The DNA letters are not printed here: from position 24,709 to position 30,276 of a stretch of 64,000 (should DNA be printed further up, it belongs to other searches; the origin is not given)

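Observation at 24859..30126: Giant 1755-aa protein: N-terminal beta-rich domain, ~800-aa coiled coil and C-terminal AAA_5 ATPase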

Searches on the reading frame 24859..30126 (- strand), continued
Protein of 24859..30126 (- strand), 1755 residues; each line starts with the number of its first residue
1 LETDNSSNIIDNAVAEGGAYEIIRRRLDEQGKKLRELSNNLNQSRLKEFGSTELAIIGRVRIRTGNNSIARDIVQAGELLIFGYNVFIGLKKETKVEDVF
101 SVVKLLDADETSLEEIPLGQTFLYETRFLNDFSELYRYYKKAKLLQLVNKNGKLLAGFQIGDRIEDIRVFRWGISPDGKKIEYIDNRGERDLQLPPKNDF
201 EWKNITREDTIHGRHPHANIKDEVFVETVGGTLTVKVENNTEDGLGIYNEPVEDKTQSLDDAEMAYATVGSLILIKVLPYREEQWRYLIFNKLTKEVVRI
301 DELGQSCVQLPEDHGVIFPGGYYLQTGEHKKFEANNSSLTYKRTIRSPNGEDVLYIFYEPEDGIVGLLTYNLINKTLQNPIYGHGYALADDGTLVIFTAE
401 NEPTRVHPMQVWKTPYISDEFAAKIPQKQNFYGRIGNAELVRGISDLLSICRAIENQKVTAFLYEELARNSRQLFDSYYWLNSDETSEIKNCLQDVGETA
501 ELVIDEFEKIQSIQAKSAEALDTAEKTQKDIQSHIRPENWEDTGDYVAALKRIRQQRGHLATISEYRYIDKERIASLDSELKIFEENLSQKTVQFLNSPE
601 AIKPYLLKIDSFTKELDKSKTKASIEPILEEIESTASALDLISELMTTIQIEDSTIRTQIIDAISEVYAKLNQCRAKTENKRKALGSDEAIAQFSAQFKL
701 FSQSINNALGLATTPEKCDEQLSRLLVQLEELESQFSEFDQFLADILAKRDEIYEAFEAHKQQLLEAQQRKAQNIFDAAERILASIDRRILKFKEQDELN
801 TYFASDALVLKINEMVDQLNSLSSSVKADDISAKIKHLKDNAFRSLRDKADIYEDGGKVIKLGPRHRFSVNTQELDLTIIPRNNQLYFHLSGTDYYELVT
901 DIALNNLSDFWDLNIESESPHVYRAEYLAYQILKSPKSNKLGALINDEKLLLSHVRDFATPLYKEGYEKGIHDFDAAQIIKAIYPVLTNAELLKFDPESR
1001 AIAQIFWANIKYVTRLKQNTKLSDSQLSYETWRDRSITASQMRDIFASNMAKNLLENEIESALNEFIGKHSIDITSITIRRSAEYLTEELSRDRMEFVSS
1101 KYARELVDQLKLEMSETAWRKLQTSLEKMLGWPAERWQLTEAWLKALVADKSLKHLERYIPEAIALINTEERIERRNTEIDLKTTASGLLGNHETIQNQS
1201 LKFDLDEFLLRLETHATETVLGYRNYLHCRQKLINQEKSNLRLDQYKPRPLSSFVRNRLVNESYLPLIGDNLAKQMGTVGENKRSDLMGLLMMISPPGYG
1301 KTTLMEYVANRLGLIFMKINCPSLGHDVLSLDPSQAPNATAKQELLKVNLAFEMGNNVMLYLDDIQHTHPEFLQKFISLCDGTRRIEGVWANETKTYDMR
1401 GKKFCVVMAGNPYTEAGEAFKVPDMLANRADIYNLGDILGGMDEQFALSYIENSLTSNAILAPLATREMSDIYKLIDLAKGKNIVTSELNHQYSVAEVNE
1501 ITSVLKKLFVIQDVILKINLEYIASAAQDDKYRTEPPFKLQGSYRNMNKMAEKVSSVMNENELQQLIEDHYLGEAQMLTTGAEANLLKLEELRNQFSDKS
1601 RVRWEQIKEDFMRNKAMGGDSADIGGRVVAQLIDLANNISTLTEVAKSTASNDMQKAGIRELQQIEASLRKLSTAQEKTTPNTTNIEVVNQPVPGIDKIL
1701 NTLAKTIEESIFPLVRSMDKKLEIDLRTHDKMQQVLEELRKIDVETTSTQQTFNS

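Call 12: find_homologous_proteins(query=window:24859-30126:-, max_evalue=0.00001)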
Query window:24859-30126:- (1755 aa): 5577 proteins with E <= 0.00001 among 8000 candidates; the best 120 are listed.
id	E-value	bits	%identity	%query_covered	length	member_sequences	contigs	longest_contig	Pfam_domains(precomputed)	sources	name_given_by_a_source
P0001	0.0e+0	3904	100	100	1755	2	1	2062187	PF12458.14,PF00004.36,PF25472.2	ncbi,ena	-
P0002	0.0e+0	2894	72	100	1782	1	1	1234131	PF12458.14,PF00004.36,PF07728.21,PF25472.2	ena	-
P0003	0.0e+0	2772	69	100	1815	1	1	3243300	PF12458.14,PF00004.36,PF07728.21,PF25472.2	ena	-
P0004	0.0e+0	2605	65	99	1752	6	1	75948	PF12458.14,PF00004.36,PF07728.21,PF25472.2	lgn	-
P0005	0.0e+0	2597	65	99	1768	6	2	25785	PF12458.14,PF00004.36,PF13401.13,PF07728.21,PF25472.2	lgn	-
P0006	0.0e+0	2596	64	100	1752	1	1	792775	PF12458.14,PF00004.36,PF13401.13,PF07728.21,PF25472.2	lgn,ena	-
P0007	0.0e+0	2594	64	98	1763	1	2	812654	PF12458.14,PF00004.36,PF13401.13,PF07728.21,PF25472.2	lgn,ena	-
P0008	0.0e+0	2592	64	99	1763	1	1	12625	PF12458.14,PF00004.36,PF13401.13,PF07728.21,PF25472.2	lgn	-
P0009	0.0e+0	2583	64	99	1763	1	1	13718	PF12458.14,PF00004.36,PF13401.13,PF07728.21,PF25472.2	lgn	-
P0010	0.0e+0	2582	64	99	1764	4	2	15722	PF12458.14,PF00004.36,PF13401.13,PF07728.21,PF25472.2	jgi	-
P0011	0.0e+0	2582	64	99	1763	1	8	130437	PF12458.14,PF00004.36,PF13401.13,PF07728.21,PF25472.2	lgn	-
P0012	0.0e+0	2581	64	99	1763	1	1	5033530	PF12458.14,PF00004.36,PF13401.13,PF07728.21,PF25472.2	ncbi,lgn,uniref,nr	ncbi:DNA repair ATPase [Teredinibacter sp. KSP-S5-2]|uniref:DNA repair ATPase n=1 Tax=Teredinibacter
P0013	0.0e+0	2579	64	99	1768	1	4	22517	PF12458.14,PF00004.36,PF13401.13,PF07728.21,PF25472.2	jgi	-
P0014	0.0e+0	2579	64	99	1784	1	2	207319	PF12458.14,PF00004.36,PF25472.2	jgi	-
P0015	0.0e+0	2571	64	99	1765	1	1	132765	PF12458.14,PF00004.36,PF13401.13,PF07728.21,PF25472.2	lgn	-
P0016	0.0e+0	2570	64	100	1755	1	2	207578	PF12458.14,PF00004.36,PF13401.13,PF07728.21,PF25472.2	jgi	jgi:ATPase involved in DNA repair/ATPase family associated with various cellular activities (AAA)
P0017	0.0e+0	2570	64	99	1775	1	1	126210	PF12458.14,PF00004.36,PF13401.13,PF25472.2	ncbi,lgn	-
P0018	0.0e+0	2569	64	99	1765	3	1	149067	PF12458.14,PF00004.36,PF13401.13,PF07728.21,PF25472.2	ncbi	-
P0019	0.0e+0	2567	63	99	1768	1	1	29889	PF12458.14,PF00004.36,PF25472.2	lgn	-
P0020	0.0e+0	2565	64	99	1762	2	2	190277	PF12458.14,PF00004.36,PF13401.13,PF07728.21,PF25472.2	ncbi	ncbi:MAG: DNA repair ATPase [Cellvibrionaceae bacterium]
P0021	0.0e+0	2561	63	99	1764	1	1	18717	PF12458.14,PF00004.36,PF07728.21,PF25472.2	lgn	-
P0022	0.0e+0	2561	65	99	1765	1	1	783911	PF12458.14,PF00004.36,PF13401.13,PF25472.2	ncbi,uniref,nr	ncbi:AAA family ATPase [Pseudomaricurvus alkylphenolicus]|uniref:DNA repair ATPase n=1 Tax=Pseudomar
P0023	0.0e+0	2560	64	99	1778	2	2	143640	PF12458.14,PF00004.36,PF13401.13,PF07728.21,PF25472.2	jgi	jgi:MoxR-like ATPase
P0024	0.0e+0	2555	63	99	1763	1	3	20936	PF12458.14,PF00004.36,PF13401.13,PF07728.21,PF25472.2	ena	-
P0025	0.0e+0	2555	64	99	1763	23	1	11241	PF12458.14,PF00004.36,PF25472.2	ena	-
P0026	0.0e+0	2555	64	99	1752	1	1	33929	PF12458.14,PF00004.36,PF13401.13,PF07728.21,PF25472.2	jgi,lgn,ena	jgi:ATPase family associated with various cellular activities (AAA)./ATPase involved in DNA repair.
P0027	0.0e+0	2550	64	99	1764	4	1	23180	PF12458.14,PF00004.36,PF13401.13,PF07728.21,PF25472.2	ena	-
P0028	0.0e+0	2549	63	99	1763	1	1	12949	PF12458.14,PF00004.36,PF13401.13,PF07728.21,PF25472.2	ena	-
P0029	0.0e+0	2549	64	100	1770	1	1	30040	PF12458.14,PF00004.36,PF13401.13,PF07728.21,PF25472.2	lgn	-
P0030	0.0e+0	2549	64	99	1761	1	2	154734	PF12458.14,PF00004.36,PF13401.13,PF25472.2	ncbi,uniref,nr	ncbi:DNA repair ATPase [Gilvimarinus sp. SDUM040013]|uniref:DNA repair ATPase n=1 Tax=Gilvimarinus g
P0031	0.0e+0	2548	63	99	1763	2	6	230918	PF12458.14,PF00004.36,PF13401.13,PF07728.21,PF25472.2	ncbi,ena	-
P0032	0.0e+0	2546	63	100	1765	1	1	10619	PF12458.14,PF00004.36,PF13401.13,PF07728.21,PF25472.2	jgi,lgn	jgi:hypothetical protein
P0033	0.0e+0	2546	64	100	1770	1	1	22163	PF12458.14,PF00004.36,PF13401.13,PF07728.21,PF25472.2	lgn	-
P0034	0.0e+0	2545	64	99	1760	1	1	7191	PF12458.14,PF00004.36,PF13401.13,PF07728.21,PF25472.2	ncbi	-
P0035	0.0e+0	2543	63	99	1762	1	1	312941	PF12458.14,PF00004.36,PF13401.13,PF07728.21,PF25472.2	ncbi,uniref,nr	ncbi:AAA family ATPase [Exilibacterium tricleocarpae]|uniref:AAA family ATPase n=1 Tax=Exilibacteriu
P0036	0.0e+0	2542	64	99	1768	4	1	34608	PF12458.14,PF00004.36,PF13401.13,PF07728.21,PF25472.2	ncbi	-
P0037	0.0e+0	2540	63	99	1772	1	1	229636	PF12458.14,PF00004.36,PF13401.13,PF07728.21,PF25472.2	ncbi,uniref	ncbi:DNA repair ATPase [Pseudoteredinibacter isoporae]|uniref:DNA repair ATPase n=1 Tax=Pseudoteredi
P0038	0.0e+0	2539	63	99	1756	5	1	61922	PF12458.14,PF00004.36,PF25472.2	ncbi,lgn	-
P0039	0.0e+0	2536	64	99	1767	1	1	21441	PF12458.14,PF00004.36,PF13401.13,PF07728.21,PF25472.2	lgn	-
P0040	0.0e+0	2535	63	100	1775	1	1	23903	PF12458.14,PF00004.36,PF13401.13,PF07728.21,PF25472.2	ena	-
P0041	0.0e+0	2535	64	99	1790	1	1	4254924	PF12458.14,PF00004.36,PF07728.21,PF25472.2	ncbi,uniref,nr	ncbi:DNA repair ATPase [Alkalimarinus alittae]|uniref:DNA repair ATPase n=1 Tax=Alkalimarinus alitta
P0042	0.0e+0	2531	62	99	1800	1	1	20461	PF12458.14,PF00004.36,PF13401.13,PF07728.21,PF25472.2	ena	-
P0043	0.0e+0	2529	64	99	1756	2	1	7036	PF12458.14,PF00004.36,PF13401.13,PF07728.21,PF25472.2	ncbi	-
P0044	0.0e+0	2529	63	100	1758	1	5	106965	PF12458.14,PF00004.36,PF13401.13,PF07728.21,PF25472.2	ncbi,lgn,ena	-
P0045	0.0e+0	2529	63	99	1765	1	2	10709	PF12458.14,PF00004.36,PF13401.13,PF07728.21,PF25472.2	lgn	-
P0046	0.0e+0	2529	63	99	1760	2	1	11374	PF12458.14,PF00004.36,PF13401.13,PF07728.21,PF25472.2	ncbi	-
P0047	0.0e+0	2528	63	100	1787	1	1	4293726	PF12458.14,PF00004.36,PF07728.21,PF25472.2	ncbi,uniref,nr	ncbi:DNA repair protein [Bacterioplanes sanyensis]|uniref:DNA repair protein n=1 Tax=Bacterioplanes 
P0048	0.0e+0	2527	63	99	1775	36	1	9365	PF12458.14,PF00004.36,PF13401.13,PF25472.2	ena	-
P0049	0.0e+0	2527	63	99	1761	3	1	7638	PF12458.14,PF00004.36,PF13401.13,PF25472.2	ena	-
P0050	0.0e+0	2525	62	99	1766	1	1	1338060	PF12458.14,PF00004.36,PF13401.13,PF07728.21,PF25472.2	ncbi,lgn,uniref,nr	ncbi:ATPase family protein associated with various cellular activities (AAA) [Sinobacterium caligoid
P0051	0.0e+0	2524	62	99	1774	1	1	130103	PF12458.14,PF00004.36,PF13401.13,PF07728.21,PF25472.2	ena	-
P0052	0.0e+0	2523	63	99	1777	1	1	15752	PF12458.14,PF00004.36,PF13401.13,PF07728.21,PF25472.2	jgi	jgi:MoxR-like ATPase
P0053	0.0e+0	2523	62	99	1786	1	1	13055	PF12458.14,PF00004.36,PF13401.13,PF25472.2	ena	-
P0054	0.0e+0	2520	63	99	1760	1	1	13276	PF12458.14,PF00004.36,PF13401.13,PF25472.2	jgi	-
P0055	0.0e+0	2519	63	100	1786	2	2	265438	PF12458.14,PF00004.36,PF07728.21,PF25472.2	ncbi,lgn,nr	ncbi:AAA family ATPase [Pseudoteredinibacter isoporae]|nr:AAA family ATPase [Pseudoteredinibacter is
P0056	0.0e+0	2518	62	100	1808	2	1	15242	PF12458.14,PF00004.36,PF07728.21,PF25472.2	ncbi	-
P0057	0.0e+0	2517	63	99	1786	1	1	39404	PF12458.14,PF00004.36,PF13401.13,PF07728.21,PF25472.2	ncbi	ncbi:MAG: DNA repair ATPase [Cellvibrionaceae bacterium]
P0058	0.0e+0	2514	64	99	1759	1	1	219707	PF12458.14,PF00004.36,PF13401.13,PF07728.21,PF25472.2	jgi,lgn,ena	-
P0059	0.0e+0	2514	63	99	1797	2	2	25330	PF12458.14,PF00004.36,PF25472.2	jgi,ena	-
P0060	0.0e+0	2514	63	99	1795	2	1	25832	PF12458.14,PF00004.36,PF07728.21,PF25472.2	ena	-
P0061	0.0e+0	2513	64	99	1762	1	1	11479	PF12458.14,PF00004.36,PF13401.13,PF07728.21,PF25472.2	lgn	-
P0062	0.0e+0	2512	62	99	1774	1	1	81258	PF12458.14,PF00004.36,PF13401.13,PF07728.21,PF25472.2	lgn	-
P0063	0.0e+0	2511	62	99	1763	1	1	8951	PF12458.14,PF00004.36,PF25472.2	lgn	-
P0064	0.0e+0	2511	63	99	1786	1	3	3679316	PF12458.14,PF00004.36,PF13401.13,PF07728.21,PF25472.2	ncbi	ncbi:MAG: DNA repair ATPase [Cellvibrionaceae bacterium]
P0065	0.0e+0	2510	62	99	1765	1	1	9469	PF12458.14,PF00004.36,PF13401.13,PF07728.21,PF25472.2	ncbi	-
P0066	0.0e+0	2509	63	99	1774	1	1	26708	PF12458.14,PF00004.36,PF13401.13,PF07728.21,PF25472.2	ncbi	ncbi:DNA repair ATPase [Pseudomonadota bacterium]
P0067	0.0e+0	2508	63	100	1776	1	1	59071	PF12458.14,PF00004.36,PF13401.13,PF07728.21,PF25472.2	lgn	-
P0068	0.0e+0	2505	62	99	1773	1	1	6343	PF12458.14,PF00004.36,PF25472.2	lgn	-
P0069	0.0e+0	2503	62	99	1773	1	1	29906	PF12458.14,PF00004.36,PF13401.13,PF07728.21,PF25472.2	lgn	-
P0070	0.0e+0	2503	62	99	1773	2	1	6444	PF12458.14,PF00004.36,PF13401.13,PF25472.2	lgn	-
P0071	0.0e+0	2503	63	99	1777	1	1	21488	PF12458.14,PF00004.36,PF13401.13,PF07728.21,PF25472.2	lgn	-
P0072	0.0e+0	2503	62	99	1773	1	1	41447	PF12458.14,PF00004.36,PF13401.13,PF25472.2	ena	-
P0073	0.0e+0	2502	62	99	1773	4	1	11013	PF12458.14,PF00004.36,PF13401.13,PF25472.2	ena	-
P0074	0.0e+0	2500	62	100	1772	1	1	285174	PF12458.14,PF00004.36,PF07728.21,PF25472.2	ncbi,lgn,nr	ncbi:ATPase family associated with various cellular activities (AAA) [Alteromonadaceae bacterium Bs3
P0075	0.0e+0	2497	63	99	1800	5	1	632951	PF12458.14,PF00004.36,PF07728.21,PF25472.2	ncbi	ncbi:DNA repair ATPase [Aurantivibrio infirmus]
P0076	0.0e+0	2495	64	93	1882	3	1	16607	PF12458.14,PF00004.36,PF25472.2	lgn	-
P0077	0.0e+0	2494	63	100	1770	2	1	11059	PF12458.14,PF00004.36,PF25472.2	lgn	-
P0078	0.0e+0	2494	62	99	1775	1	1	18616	PF12458.14,PF00004.36,PF13401.13,PF07728.21,PF25472.2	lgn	-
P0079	0.0e+0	2492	63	99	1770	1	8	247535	PF12458.14,PF00004.36,PF13401.13,PF25472.2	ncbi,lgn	-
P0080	0.0e+0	2492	62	100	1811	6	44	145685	PF12458.14,PF00004.36,PF07728.21,PF25472.2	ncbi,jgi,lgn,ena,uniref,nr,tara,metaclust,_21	ncbi:MAG: DNA repair protein [Oceanospirillaceae bacterium]|uniref:DNA repair ATPase n=1 Tax=unclass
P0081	0.0e+0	2490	62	99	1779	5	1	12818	PF12458.14,PF00004.36,PF13401.13,PF07728.21,PF25472.2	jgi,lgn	jgi:tRNA U34 5-methylaminomethyl-2-thiouridine-forming methyltransferase MnmC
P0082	0.0e+0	2489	62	100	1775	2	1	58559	PF12458.14,PF00004.36,PF07728.21,PF25472.2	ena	-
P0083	0.0e+0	2489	62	100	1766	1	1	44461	PF12458.14,PF00004.36,PF13401.13,PF07728.21,PF25472.2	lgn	-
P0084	0.0e+0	2488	63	99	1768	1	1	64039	PF12458.14,PF00004.36,PF13401.13,PF25472.2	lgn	-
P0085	0.0e+0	2488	63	100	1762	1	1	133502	PF12458.14,PF00004.36,PF13401.13,PF25472.2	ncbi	-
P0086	0.0e+0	2487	63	99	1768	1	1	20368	PF12458.14,PF00004.36,PF13401.13,PF25472.2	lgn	-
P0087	0.0e+0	2487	63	99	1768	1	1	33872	PF12458.14,PF00004.36,PF13401.13,PF25472.2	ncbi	-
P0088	0.0e+0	2486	62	99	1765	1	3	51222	PF12458.14,PF00004.36,PF07728.21,PF25472.2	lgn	-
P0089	0.0e+0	2486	63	99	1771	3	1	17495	PF12458.14,PF00004.36,PF07728.21,PF25472.2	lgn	-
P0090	0.0e+0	2485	63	99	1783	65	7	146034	PF12458.14,PF00004.36,PF13401.13,PF25472.2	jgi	jgi:hypothetical protein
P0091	0.0e+0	2484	63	99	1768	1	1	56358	PF12458.14,PF00004.36,PF13401.13,PF25472.2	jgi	-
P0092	0.0e+0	2484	62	99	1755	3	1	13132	PF12458.14,PF00004.36,PF13401.13,PF25472.2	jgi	-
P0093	0.0e+0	2484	63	99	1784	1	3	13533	PF12458.14,PF00004.36,PF13401.13,PF25472.2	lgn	-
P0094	0.0e+0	2484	62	99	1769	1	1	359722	PF12458.14,PF00004.36,PF13401.13,PF07728.21,PF25472.2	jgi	-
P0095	0.0e+0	2480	62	100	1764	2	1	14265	PF12458.14,PF00004.36,PF07728.21,PF25472.2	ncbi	ncbi:DNA repair ATPase [Pseudomonadota bacterium]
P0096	0.0e+0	2478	63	99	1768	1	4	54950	PF12458.14,PF00004.36,PF13401.13,PF25472.2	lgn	-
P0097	0.0e+0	2477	62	99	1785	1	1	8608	PF12458.14,PF00004.36,PF13401.13,PF07728.21,PF25472.2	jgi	jgi:hypothetical protein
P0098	0.0e+0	2477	63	99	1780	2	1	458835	PF12458.14,PF00004.36,PF25472.2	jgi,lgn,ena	-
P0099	0.0e+0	2475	62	99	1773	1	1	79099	PF12458.14,PF00004.36,PF07728.21,PF25472.2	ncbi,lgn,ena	-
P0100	0.0e+0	2475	63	99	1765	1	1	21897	PF12458.14,PF00004.36,PF25472.2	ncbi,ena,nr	ncbi:MAG: DNA repair ATPase [Pseudomonadales bacterium]|nr:DNA repair ATPase [Pseudomonadales bacter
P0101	0.0e+0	2475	62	99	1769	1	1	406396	PF12458.14,PF00004.36,PF13401.13,PF07728.21,PF25472.2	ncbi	-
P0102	0.0e+0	2474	62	99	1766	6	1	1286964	PF12458.14,PF00004.36,PF25472.2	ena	-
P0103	0.0e+0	2473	62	100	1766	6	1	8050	PF12458.14,PF00004.36,PF13401.13,PF25472.2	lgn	-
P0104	0.0e+0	2473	62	100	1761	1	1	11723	PF12458.14,PF00004.36,PF13401.13,PF07728.21,PF25472.2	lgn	-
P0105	0.0e+0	2473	62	99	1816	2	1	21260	PF12458.14,PF00004.36,PF13401.13,PF25472.2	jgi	-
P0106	0.0e+0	2472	61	99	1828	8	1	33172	PF12458.14,PF00004.36,PF13401.13,PF25472.2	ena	-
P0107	0.0e+0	2472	62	99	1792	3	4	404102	PF12458.14,PF00004.36,PF13401.13,PF25472.2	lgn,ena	-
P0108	0.0e+0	2471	62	99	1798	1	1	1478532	PF12458.14,PF00004.36,PF25472.2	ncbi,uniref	ncbi:DNA repair ATPase [Litoribacillus peritrichatus]|uniref:DNA repair ATPase n=1 Tax=Litoribacillu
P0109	0.0e+0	2471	62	99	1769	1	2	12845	PF12458.14,PF00004.36,PF13401.13,PF07728.21,PF25472.2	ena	-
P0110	0.0e+0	2471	61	99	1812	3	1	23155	PF12458.14,PF00004.36,PF07728.21,PF25472.2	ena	-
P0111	0.0e+0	2470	62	99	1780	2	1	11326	PF12458.14,PF00004.36,PF07728.21,PF25472.2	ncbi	-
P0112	0.0e+0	2469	62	99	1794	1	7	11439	PF12458.14,PF00004.36,PF13401.13,PF25472.2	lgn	-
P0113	0.0e+0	2468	61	99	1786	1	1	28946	PF12458.14,PF00004.36,PF25472.2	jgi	-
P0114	0.0e+0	2468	62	99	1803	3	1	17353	PF12458.14,PF00004.36,PF13401.13,PF25472.2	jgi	jgi:hypothetical protein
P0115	0.0e+0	2468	62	99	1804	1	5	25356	PF12458.14,PF00004.36,PF13401.13,PF25472.2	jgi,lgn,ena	-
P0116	0.0e+0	2468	62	100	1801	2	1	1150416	PF12458.14,PF00004.36,PF13401.13,PF07728.21,PF25472.2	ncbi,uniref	ncbi:DNA repair ATPase [Litoribrevibacter euphylliae]|uniref:DNA repair ATPase n=1 Tax=Litoribreviba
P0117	0.0e+0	2467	63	99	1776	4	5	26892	PF12458.14,PF00004.36,PF13401.13,PF25472.2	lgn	-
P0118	0.0e+0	2467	62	99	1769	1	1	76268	PF12458.14,PF00004.36,PF13401.13,PF25472.2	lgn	-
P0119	0.0e+0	2467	62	99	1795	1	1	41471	PF12458.14,PF00004.36,PF25472.2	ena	-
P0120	0.0e+0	2466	62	99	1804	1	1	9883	PF12458.14,PF00004.36,PF13401.13,PF25472.2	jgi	-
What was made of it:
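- Checked: An identical 1755-aa protein is in the public collection (P0001, call 12). There are 5577 clusters at 90% identity with E<=1e-5 among the scored candidates (call 12).
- An identical 1755-aa protein exists in public data (call 12).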
